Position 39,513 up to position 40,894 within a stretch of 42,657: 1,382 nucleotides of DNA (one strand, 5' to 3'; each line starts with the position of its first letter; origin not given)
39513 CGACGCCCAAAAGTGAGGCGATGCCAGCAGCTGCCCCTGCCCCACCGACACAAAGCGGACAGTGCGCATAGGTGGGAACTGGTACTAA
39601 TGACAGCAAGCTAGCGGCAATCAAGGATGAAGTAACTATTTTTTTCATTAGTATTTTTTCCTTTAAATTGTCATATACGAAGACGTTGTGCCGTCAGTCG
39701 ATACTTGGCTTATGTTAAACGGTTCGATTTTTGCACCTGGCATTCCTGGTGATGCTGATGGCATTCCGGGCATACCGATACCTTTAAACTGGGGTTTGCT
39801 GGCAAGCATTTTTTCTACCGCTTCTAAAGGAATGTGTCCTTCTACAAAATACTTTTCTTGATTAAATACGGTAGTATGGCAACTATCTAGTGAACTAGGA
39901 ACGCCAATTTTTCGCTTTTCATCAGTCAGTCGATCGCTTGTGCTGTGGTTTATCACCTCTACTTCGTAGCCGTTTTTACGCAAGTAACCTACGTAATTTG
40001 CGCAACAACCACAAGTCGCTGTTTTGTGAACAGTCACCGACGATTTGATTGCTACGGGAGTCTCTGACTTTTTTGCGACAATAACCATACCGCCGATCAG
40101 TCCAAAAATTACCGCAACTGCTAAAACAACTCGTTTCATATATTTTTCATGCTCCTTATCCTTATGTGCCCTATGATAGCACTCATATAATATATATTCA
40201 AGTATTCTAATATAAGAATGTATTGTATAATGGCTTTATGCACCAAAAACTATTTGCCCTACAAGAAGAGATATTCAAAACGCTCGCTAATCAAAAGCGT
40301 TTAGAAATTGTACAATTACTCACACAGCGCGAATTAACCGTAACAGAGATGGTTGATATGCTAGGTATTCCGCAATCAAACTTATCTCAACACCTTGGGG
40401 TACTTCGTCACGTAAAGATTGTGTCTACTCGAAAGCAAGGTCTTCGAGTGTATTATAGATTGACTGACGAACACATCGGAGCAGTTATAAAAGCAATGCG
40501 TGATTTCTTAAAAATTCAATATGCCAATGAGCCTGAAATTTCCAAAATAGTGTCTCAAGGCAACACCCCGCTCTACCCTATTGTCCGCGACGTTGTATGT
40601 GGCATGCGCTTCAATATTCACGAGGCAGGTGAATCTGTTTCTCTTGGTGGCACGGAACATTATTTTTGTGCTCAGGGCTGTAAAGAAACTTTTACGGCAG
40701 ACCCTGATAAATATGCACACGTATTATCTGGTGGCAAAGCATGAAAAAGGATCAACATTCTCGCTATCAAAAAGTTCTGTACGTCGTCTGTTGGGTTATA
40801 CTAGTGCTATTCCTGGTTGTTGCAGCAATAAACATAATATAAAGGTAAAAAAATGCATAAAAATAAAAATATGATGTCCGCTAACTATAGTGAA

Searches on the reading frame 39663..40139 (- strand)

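Call 40: search_protein_families(library=pfam, proteins=[window:39663-40139:-], max_evalue=0.001)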
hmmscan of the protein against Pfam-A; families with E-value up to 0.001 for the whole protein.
window:39663-40139:- (158 aa): 1 family
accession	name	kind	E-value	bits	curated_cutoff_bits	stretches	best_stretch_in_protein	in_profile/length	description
PF04214.18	DUF411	-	2.8e-19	69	27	1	84-133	1-48/48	Protein of unknown function, DUF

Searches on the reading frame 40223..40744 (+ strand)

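Call 40: search_protein_families(library=pfam, proteins=[window:40223-40744:+], max_evalue=0.001)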
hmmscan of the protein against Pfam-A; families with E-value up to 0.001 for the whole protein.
window:40223-40744:+ (173 aa): 5 families
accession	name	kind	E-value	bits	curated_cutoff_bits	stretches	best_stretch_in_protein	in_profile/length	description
PF01022.26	HTH_5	-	2.1e-11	44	22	1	24-68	2-46/47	Bacterial regulatory protein, arsR family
PF04945.19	YHS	-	2.6e-09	37.4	30.3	1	122-166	2-45/47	YHS domain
PF12840.13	HTH_20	-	9.7e-09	35.5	27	1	21-68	1-49/51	Helix-turn-helix domain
PF24273.1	TRASH_HVO_1752_C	-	0.00048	20.6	27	1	131-159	10-38/47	HVO_1752, C-terminal TRASH domain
PF21476.4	PF0610-like_N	-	0.00057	20.5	33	0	26-61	3-38/50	PF0610-like, N-terminal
